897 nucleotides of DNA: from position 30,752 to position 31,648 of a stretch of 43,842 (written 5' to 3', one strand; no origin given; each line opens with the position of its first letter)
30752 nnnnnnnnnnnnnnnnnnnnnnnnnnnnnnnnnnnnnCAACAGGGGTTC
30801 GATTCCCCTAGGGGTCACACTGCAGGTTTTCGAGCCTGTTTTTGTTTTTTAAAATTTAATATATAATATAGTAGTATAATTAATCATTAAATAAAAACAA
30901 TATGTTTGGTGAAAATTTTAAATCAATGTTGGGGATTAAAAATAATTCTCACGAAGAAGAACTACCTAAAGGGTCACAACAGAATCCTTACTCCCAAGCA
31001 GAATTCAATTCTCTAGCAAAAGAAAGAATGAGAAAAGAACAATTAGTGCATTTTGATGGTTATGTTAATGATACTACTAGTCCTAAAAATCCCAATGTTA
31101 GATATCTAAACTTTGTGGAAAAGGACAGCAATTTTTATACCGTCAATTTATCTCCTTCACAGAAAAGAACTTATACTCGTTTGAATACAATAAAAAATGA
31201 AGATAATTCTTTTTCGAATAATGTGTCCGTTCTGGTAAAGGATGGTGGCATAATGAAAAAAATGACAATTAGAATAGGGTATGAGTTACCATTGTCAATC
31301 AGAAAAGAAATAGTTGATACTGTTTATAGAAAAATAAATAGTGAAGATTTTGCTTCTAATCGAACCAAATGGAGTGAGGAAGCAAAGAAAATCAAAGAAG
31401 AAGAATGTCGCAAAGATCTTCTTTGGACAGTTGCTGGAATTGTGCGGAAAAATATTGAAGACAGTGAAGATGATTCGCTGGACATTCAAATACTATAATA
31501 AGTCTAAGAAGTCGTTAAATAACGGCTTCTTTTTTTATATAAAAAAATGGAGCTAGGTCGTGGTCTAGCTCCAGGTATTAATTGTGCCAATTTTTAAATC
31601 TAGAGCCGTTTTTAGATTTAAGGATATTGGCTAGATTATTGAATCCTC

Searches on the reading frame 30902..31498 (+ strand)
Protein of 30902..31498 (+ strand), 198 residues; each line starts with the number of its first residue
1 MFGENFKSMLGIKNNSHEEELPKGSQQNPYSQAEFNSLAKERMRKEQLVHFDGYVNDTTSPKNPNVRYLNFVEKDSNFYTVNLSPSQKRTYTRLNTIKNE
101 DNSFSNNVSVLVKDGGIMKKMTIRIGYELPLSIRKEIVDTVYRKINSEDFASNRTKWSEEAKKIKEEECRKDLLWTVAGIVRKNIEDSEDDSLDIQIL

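Call 35: search_protein_families(library=pfam, proteins=[window:30902-31498:+], max_evalue=1)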
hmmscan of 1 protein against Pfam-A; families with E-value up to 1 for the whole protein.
window:30902-31498:+ (198 aa): 1 family
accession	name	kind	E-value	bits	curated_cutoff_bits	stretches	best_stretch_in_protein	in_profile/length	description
PF02697.20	VAPB_antitox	-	0.005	18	27.9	1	89-114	8-33/69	Putative antitoxin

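Call 36: find_homologous_proteins(query=window:30902-31495:+, max_evalue=0.001)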
Query window:30902-31495:+ (198 aa): 7 proteins with E <= 0.001 among 62 candidates.
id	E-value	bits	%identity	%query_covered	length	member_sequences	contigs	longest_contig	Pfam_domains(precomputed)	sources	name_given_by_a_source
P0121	7.8e-125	432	100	100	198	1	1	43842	-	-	-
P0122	2.6e-102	358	82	100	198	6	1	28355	-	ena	-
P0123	6.3e-64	233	55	100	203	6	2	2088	-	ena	-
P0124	3.5e-62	228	56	100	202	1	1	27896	-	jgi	-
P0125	1.7e-54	203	50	100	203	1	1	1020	-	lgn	-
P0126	3.6e-54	202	50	100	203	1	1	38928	-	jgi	jgi:hypothetical protein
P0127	3.8e-50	188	49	100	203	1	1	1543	-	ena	-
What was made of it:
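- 30902..31498 (+): Convergent orphan gene ORF198. It is co-inherited with the RNA in every locus and has its own terminator at 31506-31531. Only 7 close homologues exist in 5.8 billion proteins (call 36).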

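Call 50: find_encoding_contigs(protein=P0127, flank=2500, max_places=2)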
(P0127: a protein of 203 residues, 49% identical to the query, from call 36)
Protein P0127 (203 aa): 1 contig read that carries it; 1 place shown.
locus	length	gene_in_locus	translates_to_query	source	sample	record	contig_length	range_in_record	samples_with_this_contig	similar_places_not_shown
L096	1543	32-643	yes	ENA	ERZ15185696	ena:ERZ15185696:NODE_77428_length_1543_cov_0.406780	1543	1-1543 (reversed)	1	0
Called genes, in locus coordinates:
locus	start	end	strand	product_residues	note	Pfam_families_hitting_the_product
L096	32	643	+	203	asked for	-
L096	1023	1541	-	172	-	?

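Call 52: search_protein_families(library=padloc, proteins=[window:30902-31495:+], max_evalue=1)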
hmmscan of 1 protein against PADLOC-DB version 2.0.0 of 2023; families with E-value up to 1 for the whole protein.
window:30902-31495:+ (198 aa): 0 families

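Call 53: search_protein_families(library=phrogs, proteins=[window:30902-31495:+], max_evalue=1)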
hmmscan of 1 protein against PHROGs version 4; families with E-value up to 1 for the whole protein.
window:30902-31495:+ (198 aa): 1 family
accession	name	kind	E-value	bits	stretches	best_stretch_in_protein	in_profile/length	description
phrog_24132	-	unknown function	0.046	14.3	1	33-117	21-101/244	-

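Call 62: predict_structure(alignment_id=A5)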
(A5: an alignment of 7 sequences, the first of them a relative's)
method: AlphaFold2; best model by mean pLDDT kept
length: 198 residues; sequences in the alignment: 7
mean_pLDDT: 57.5   pTM: 0.53
mean pLDDT of the five models: 57.5, 51.0, 50.7, 48.2, 47.9
residues with pLDDT >= 90: 0; 70-90: 78; 50-70: 34; < 50: 86
segments of 3 or more residues with pLDDT < 50: 1-78, 82-86, 188-190
pLDDT, mean of each block of 10 residues (from residue 1): 32 27 31 47 39 32 35 43 53 72 76 71 79 76 71 69 82 86 65 66
secondary structure, 60 per line:
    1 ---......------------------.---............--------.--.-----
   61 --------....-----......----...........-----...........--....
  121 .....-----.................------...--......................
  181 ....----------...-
elements in order: H4-9 H32-43 E69-72 E78-83 E88-98 E104-114 E117-125 H131-147 H159-184 E195-197

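Call 68: fold_search(model_id=the predicted structure, library=pdb)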
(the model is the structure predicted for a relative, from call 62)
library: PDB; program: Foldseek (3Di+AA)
matches with E <= 10: 278; with E <= 0.001: 0
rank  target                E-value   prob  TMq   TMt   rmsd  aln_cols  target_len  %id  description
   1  1yqf_A                1.8e-01  0.57  0.21  0.22  14.2        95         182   13  Hypothetical protein from leishmania major unknown function sequence homologue to human p32 protein (released 2005-02-22)
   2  2vf9_A                3.3e-01  0.69  0.24  0.35   7.5        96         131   12  Crystal structure of bacteriophage PRR1 (released 2008-09-23)
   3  1yqf_C                3.3e-01  0.44  0.22  0.24  15.1        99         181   13  Hypothetical protein from leishmania major unknown function sequence homologue to human p32 protein (released 2005-02-22)
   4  1yqf_E                4.1e-01  0.35  0.20  0.22  14.3        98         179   12  Hypothetical protein from leishmania major unknown function sequence homologue to human p32 protein (released 2005-02-22)
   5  3nm7_C                5.7e-01  0.23  0.19  0.39   5.9        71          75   13  Crystal Structure of Borrelia burgdorferi Pur-alpha (released 2010-10-06)
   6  3nm7_A                7.6e-01  0.18  0.19  0.36   8.8        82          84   13  Crystal Structure of Borrelia burgdorferi Pur-alpha (released 2010-10-06)
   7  6yfi_A                8.5e-01  0.30  0.23  0.29   6.8        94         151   10  Bacteriophage EMS014 coat protein (released 2020-09-02)
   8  3n8b_B                8.9e-01  0.25  0.20  0.42   5.9        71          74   13  Crystal Structure of Borrelia burgdorferi Pur-alpha (released 2010-10-06)
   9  6yfi_B                1.2e+00  0.20  0.22  0.29   6.7        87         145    8  Bacteriophage EMS014 coat protein (released 2020-09-02)
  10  2ebk_MODEL_1_A        1.3e+00  0.18  0.23  0.32   8.8       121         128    7  Solution structure of the RWD domain of human RWD domain containing protein 3 (released 2007-08-14)
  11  2gjt_B                1.3e+00  0.06  0.13  0.10  15.4       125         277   10  Crystal structure of the human receptor phosphatase PTPRO (released 2006-05-02)
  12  3nm7_B                1.4e+00  0.18  0.19  0.42   5.9        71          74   13  Crystal Structure of Borrelia burgdorferi Pur-alpha (released 2010-10-06)
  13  3nm7_D                1.4e+00  0.14  0.19  0.38   5.8        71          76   13  Crystal Structure of Borrelia burgdorferi Pur-alpha (released 2010-10-06)
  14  4yin_A                1.5e+00  0.15  0.20  0.18   5.1        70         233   16  Crystal structure of the extended-spectrum beta-lactamase OXA-145 (released 2016-02-10)
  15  8y3n_C                1.6e+00  0.18  0.24  0.36   7.2       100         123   11  The self-assembled nanotube of CPC46A/Q70C (released 2024-11-06)
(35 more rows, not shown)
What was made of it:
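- Its model has pLDDT 57 and Foldseek E-values above 0.1 (calls 62, 68).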

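Call 85: search_solved_structures(query=A5, max_evalue=1)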
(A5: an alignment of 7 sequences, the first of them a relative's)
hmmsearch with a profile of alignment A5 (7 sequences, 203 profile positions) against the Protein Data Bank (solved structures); distinct sequences matched with E-value up to 1: 0.

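Call 89: search_protein_representatives(alignment_id=A5)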
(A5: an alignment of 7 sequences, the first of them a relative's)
Query: 7 sequences, 203 profile positions. Proteins with E-value up to 0.001 (for the whole library): 7; up to 1e-10: 5; up to 1e-30: 3. The best 7 are listed.
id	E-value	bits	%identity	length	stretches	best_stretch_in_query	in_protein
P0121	2.7e-101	353.6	-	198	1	1-202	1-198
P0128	1.3e-37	145.7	-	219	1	1-91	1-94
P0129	2.7e-35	138.1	-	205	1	1-193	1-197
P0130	3.4e-27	111.7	-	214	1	1-202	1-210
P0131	3.9e-11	59.2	-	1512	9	61-99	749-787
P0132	5.7e-06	42.4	-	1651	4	16-45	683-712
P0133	8.4e-05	38.6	-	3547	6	105-149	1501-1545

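Call 90: list_cluster_members(proteins=[P0128, P0129, P0130])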
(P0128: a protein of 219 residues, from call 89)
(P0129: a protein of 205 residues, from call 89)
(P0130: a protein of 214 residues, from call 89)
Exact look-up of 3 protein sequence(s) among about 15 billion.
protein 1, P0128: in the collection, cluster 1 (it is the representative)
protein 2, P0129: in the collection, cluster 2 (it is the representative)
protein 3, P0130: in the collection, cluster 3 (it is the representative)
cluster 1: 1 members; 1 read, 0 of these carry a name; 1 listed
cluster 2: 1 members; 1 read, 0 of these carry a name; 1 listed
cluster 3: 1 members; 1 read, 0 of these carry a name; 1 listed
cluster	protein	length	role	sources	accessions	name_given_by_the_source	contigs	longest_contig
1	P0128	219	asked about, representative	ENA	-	-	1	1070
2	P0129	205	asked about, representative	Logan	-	-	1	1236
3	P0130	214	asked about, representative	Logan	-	-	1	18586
